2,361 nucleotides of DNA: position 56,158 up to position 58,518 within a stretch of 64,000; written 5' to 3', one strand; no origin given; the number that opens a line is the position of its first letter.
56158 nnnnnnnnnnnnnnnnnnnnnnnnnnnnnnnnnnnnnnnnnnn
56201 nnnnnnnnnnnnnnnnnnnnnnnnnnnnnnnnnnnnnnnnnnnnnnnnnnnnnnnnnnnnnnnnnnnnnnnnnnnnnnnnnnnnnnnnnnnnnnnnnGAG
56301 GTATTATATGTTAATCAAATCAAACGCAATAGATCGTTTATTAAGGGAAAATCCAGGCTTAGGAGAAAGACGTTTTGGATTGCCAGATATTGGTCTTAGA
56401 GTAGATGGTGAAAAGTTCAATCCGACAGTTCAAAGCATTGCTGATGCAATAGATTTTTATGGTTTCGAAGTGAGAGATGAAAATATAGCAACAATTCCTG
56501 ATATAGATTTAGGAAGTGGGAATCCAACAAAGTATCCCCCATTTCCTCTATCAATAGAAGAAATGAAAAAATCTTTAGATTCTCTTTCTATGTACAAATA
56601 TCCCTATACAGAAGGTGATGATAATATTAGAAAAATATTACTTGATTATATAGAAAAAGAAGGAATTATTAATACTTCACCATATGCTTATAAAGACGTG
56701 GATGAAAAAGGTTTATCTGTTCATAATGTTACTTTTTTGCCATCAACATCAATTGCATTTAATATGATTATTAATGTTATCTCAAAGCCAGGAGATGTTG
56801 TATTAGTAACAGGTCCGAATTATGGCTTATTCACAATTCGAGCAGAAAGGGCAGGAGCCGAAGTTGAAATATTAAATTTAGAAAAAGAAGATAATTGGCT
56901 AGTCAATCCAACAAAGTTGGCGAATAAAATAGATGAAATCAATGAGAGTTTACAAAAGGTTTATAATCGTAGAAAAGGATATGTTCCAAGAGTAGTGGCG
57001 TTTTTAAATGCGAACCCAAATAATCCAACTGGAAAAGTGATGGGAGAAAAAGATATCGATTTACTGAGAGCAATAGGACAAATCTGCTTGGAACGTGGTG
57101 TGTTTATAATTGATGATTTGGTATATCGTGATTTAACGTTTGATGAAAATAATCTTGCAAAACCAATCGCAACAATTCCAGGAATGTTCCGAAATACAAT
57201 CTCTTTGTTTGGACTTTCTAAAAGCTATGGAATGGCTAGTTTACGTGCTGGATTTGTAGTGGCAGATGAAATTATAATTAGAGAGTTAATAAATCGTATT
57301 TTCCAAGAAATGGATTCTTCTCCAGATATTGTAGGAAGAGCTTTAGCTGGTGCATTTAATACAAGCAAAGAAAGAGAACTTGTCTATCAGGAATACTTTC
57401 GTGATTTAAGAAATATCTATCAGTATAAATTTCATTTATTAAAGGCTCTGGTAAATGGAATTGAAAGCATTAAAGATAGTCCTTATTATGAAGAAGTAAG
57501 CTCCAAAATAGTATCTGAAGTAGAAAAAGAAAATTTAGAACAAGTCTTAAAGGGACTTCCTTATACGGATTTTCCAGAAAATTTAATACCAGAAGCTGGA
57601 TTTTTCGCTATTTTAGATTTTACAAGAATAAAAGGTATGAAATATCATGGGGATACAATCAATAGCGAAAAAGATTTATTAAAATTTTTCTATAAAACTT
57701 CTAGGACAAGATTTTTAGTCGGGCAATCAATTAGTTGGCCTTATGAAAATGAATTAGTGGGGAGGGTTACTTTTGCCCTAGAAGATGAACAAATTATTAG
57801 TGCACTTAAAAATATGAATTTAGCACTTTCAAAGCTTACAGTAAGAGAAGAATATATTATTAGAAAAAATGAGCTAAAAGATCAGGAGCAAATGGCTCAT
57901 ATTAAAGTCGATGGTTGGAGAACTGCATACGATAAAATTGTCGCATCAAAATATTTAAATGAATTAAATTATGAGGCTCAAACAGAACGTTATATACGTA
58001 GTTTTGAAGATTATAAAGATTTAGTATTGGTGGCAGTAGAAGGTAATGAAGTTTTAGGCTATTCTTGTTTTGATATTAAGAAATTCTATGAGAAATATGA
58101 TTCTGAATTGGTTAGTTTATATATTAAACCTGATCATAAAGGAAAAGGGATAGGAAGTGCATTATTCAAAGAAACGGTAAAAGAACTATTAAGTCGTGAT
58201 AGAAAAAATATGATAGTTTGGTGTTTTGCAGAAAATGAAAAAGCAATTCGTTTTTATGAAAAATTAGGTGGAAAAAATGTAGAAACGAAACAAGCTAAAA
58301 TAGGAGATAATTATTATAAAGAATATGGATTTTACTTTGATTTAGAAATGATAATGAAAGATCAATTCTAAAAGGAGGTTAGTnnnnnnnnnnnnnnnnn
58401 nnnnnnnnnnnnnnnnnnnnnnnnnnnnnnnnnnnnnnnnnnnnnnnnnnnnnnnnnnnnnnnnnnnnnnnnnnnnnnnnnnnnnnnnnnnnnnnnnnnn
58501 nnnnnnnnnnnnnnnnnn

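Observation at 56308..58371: Unusual 687-aa fusion of a PLP-dependent class I aminotransferase with a C-terminal GNAT acetyltransferase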

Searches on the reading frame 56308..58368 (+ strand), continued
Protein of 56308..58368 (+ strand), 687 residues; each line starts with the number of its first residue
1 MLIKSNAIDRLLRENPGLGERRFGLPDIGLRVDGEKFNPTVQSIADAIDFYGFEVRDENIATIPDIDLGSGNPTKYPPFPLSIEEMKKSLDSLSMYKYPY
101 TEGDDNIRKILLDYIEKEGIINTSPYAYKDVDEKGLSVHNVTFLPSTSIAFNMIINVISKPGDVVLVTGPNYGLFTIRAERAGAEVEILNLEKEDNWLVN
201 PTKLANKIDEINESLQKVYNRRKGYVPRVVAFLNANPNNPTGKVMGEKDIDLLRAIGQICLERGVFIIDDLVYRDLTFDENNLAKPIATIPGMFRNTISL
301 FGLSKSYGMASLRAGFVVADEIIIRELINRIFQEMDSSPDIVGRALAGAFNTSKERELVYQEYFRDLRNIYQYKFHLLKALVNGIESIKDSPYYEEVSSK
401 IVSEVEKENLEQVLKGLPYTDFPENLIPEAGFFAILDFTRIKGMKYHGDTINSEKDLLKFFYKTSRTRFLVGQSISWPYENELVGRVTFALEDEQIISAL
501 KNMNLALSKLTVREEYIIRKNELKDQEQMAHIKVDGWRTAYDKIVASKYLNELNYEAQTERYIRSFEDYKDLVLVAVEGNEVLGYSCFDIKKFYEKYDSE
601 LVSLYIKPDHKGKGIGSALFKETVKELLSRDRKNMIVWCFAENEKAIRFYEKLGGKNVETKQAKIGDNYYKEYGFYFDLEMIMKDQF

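Call 92: find_encoding_contigs(protein=P0124, flank=4000, max_places=2)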
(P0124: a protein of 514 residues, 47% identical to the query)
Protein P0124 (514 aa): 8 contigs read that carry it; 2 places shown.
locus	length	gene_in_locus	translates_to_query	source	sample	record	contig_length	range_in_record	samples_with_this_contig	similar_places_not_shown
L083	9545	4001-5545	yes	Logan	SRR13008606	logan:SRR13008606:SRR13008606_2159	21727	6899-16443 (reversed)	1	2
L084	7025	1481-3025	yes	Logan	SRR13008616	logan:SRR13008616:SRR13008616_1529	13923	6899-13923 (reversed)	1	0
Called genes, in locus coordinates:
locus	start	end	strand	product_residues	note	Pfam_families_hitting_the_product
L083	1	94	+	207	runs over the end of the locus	PF08955:BofC_C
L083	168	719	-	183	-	PF01066:CDP-OH_P_transf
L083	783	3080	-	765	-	PF01695:IstB_IS21 (faint), PF00004:AAA, PF17871:AAA_lid_9, PF00158:Sigma54_activat, PF07724:AAA_2, PF00004:AAA, PF07728:AAA_5, PF10431:ClpB_D2-small, +10 more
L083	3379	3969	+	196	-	-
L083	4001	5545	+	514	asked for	PF00155:Aminotran_1_2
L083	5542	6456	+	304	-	PF27100:DcsG_N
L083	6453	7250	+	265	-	PF00702:Hydrolase, PF05116:S6PP (faint), PF08282:Hydrolase_3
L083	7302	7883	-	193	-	PF13521:AAA_28 (weak)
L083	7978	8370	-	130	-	-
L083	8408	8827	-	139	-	PF02811:PHP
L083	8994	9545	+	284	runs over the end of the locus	-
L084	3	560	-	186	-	?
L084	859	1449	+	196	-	-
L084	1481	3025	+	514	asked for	PF00155:Aminotran_1_2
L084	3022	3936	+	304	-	PF27100:DcsG_N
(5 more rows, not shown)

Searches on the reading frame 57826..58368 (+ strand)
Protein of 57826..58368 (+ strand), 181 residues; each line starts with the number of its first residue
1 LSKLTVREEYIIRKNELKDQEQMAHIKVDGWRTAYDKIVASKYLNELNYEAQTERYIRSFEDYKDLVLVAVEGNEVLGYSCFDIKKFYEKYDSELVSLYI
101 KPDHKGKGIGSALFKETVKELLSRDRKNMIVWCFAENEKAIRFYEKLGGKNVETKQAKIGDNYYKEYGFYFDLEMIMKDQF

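Call 49: search_protein_families(library=ncbifam, proteins=[window:57826-58368:+], max_evalue=0.001)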
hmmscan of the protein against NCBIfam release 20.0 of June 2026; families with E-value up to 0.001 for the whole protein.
window:57826-58368:+ (181 aa): 18 families
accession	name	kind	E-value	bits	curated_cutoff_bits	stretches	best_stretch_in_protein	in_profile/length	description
TIGR01575.1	rimI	equivalog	1e-12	48.4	86.4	1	52-166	18-124/132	ribosomal protein S18-alanine N-acetyltransferase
NF040503.1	resist_ArsN1a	equivalog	1.6e-09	37.7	170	1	45-155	29-139/159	arsinothricin resistance N-acetyltransferase ArsN1 family A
NF002959.0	PRK03624.1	equivalog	1.1e-07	31.6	124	1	59-151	43-131/147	GNAT family acetyltransferase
NF053587.1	SpmdActasePaiA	equivalog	2.3e-07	30.8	250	1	12-162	5-160/172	spermidine/spermine N(1)-acetyltransferase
NF040504.1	resist_ArsN1b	equivalog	2.8e-07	30.5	210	1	66-154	49-138/159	arsinothricin resistance N-acetyltransferase ArsN1 family B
TIGR03448.1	mycothiol_MshD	equivalog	2.8e-07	30.2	163.1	1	64-154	199-290/294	mycothiol synthase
NF007807.0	PRK10514.1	equivalog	2.9e-07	30.5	134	1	25-154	14-127/147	acetyltransferase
NF000225.3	AAC_6p_Strep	exception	1.4e-06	28.3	250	1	42-157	18-132/156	aminoglycoside 6'-N-acetyltransferase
TIGR03103.1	trio_acet_GNAT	equivalog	1.5e-06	27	569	1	91-155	154-218/547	N-acetylglutaminylglutamine synthetase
NF000482.1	AAC_3_XI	exception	2.3e-06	27.5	300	1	53-154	38-137/148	aminoglycoside N-acetyltransferase AAC(3)-XI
NF007025.1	PRK09491.1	equivalog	4.6e-06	26.6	173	1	93-156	63-126/145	ribosomal protein S18-alanine N-acetyltransferase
NF041158.1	Spm_actase_Thplmales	equivalog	6.1e-06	26.6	225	1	11-118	3-111/115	spermidine N(1)-acetyltransferase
NF040502.1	PPT_acetyltrans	equivalog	6.1e-06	26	300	1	58-157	52-150/183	phosphinothricin N-acetyltransferase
NF033083.0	AAC_3_I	equivalog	1e-05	25.8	200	1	53-150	35-135/145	AAC(3)-I family aminoglycoside N-acetyltransferase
NF005840.0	PRK07757.1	equivalog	3.3e-05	23.8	154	1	64-155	42-124/153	N-acetyltransferase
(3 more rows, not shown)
